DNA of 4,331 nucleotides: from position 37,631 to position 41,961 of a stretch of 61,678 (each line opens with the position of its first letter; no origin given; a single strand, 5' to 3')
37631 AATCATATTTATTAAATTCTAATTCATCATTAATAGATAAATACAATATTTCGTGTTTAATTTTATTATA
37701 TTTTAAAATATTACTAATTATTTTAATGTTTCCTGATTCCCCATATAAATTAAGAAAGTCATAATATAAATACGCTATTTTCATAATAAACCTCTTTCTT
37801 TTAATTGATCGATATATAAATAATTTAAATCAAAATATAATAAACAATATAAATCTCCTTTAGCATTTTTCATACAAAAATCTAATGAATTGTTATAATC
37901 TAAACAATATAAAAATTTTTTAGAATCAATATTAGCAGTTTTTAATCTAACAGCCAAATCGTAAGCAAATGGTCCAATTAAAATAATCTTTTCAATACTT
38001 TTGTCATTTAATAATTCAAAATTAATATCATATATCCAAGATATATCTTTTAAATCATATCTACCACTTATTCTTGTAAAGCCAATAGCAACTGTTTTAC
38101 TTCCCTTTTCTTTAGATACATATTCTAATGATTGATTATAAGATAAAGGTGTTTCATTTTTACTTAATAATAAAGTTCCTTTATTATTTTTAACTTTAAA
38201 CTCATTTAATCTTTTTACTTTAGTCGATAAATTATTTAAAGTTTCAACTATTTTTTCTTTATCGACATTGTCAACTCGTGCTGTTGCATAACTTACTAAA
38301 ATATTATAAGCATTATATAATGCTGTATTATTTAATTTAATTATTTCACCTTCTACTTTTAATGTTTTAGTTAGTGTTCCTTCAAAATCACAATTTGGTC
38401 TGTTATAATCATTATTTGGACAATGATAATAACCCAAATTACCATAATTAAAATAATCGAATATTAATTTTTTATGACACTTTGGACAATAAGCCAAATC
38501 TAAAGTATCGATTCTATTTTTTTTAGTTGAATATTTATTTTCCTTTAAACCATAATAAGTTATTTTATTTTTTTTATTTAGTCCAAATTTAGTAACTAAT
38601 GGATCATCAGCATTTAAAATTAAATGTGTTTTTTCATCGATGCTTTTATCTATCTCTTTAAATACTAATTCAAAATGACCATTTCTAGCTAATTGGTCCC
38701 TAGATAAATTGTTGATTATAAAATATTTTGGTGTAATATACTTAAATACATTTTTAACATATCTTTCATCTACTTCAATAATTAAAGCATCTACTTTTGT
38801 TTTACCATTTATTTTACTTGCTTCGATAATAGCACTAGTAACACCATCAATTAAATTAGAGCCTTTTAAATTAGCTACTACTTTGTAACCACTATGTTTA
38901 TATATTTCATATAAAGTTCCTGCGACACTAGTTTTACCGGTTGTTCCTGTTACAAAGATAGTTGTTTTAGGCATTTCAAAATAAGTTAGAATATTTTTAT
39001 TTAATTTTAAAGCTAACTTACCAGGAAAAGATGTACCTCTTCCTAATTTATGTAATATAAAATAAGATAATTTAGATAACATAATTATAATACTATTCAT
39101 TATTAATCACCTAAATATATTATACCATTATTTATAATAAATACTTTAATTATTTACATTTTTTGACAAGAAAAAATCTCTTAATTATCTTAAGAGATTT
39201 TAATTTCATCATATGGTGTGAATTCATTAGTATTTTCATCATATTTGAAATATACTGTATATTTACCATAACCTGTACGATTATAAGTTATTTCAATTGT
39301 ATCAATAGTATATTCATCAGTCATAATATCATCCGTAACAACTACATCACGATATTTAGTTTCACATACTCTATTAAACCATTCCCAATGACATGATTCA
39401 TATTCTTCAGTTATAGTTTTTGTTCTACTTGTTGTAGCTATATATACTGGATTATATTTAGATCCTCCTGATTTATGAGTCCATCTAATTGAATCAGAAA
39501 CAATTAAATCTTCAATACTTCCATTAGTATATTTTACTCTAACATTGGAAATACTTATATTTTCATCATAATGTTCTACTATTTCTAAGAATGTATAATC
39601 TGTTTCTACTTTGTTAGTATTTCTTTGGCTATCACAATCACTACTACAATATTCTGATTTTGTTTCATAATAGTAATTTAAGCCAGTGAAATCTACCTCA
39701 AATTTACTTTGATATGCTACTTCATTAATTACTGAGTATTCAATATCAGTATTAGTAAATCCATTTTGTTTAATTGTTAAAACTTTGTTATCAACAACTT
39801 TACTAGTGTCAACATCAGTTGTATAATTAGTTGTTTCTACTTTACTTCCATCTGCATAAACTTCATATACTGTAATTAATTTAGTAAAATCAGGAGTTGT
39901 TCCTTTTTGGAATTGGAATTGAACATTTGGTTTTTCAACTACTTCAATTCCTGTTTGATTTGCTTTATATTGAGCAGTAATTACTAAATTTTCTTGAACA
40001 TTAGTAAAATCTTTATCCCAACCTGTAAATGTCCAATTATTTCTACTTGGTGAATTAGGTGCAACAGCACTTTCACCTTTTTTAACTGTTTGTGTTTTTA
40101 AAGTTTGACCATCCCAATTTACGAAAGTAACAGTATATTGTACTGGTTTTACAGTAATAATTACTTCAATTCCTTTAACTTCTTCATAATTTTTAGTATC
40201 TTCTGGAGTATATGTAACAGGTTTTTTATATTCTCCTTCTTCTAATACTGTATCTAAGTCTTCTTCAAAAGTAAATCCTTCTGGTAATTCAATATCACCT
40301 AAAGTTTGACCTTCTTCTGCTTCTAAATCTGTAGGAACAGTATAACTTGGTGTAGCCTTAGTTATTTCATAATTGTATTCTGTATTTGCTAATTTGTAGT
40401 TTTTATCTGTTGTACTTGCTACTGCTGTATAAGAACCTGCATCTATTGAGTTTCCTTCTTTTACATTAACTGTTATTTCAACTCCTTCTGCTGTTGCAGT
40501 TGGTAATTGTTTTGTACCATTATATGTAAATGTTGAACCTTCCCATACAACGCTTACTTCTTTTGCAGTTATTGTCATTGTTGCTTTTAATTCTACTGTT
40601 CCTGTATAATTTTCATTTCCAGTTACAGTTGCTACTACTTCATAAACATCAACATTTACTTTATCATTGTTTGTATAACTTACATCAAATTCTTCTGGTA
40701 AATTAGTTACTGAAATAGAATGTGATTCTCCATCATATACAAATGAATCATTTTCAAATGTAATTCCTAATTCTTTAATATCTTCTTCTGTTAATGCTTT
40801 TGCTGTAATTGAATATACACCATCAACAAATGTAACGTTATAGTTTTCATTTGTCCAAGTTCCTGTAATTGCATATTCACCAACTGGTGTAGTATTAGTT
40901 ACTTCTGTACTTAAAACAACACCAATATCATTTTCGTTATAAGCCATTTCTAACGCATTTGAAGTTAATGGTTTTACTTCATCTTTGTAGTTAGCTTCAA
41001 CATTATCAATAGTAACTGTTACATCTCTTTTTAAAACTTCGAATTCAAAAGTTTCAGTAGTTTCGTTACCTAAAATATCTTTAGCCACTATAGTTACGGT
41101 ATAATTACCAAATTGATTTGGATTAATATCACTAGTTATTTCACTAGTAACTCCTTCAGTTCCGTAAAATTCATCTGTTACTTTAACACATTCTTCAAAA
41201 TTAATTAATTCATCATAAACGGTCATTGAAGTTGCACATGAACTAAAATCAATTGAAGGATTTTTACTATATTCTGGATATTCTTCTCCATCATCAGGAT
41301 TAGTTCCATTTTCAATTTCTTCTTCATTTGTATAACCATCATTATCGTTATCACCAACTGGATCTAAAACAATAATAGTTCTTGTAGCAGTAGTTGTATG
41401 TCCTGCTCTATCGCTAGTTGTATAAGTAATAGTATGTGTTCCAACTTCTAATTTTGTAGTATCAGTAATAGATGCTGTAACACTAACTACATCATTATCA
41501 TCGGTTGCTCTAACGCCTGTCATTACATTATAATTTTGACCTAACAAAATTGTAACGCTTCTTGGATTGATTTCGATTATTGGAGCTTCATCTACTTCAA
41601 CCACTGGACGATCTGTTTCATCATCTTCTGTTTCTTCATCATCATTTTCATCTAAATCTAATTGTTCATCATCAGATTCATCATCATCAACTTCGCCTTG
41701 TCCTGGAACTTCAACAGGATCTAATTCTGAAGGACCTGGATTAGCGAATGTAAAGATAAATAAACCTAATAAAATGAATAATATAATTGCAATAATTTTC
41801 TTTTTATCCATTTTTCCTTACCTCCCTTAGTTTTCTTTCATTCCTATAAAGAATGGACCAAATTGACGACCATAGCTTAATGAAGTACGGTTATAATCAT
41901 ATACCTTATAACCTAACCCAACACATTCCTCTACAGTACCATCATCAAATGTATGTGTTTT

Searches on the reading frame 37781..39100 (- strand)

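Call 67: search_protein_families(library=pfam, proteins=[window:37781-39100:-], max_evalue=0.00001)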
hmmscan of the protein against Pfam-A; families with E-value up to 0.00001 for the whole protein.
window:37781-39100:- (439 aa): 2 families
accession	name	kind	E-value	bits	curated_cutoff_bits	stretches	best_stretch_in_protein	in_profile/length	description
PF08353.15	MurT_C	-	4.4e-20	72.2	25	1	313-421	2-105/110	MurT ligase C-terminal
PF08245.18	Mur_ligase_M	-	3.9e-11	43.7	24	1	50-193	1-157/200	Mur ligase middle domain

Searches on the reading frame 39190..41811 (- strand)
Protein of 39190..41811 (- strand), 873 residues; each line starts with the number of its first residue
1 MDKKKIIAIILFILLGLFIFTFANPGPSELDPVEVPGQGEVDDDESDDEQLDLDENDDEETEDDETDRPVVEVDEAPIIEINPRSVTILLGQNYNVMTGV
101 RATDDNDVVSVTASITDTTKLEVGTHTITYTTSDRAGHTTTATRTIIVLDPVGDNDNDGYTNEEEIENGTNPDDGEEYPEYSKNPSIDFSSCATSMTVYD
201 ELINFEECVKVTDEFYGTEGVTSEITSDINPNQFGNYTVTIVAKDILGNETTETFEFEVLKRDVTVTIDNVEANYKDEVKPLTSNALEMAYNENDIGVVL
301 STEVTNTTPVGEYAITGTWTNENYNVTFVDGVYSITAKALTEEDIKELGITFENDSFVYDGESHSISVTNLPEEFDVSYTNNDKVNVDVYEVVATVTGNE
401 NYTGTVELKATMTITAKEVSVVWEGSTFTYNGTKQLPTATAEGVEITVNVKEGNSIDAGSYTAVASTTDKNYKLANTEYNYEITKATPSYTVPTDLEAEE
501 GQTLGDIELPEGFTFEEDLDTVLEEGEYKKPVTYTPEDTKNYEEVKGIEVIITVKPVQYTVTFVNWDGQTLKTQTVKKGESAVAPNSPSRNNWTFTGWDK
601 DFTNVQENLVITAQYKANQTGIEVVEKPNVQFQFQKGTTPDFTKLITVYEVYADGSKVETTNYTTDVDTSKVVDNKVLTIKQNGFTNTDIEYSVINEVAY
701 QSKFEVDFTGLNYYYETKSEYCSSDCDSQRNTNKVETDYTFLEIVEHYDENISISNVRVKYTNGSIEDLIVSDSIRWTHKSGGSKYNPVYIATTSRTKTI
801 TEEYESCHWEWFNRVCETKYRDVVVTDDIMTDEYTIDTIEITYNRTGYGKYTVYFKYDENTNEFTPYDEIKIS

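Call 67: search_protein_families(library=pfam, proteins=[window:39190-41811:-], max_evalue=0.00001)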
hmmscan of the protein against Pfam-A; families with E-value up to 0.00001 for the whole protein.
window:39190-41811:- (873 aa): 3 families
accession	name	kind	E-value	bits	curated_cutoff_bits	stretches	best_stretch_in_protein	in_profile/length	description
PF18887.5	MBG_3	-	2.4e-07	31.2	25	1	350-415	3-69/72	MBG domain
PF16403.11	Bact_surface_Ig-like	-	2.6e-07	31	27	1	84-148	7-71/71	Bacterial surface protein, Ig-like domain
PF09479.16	Flg_new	-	1.7e-06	28.5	27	1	559-604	1-44/65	Listeria-Bacteroides repeat domain (List_Bact_rpt)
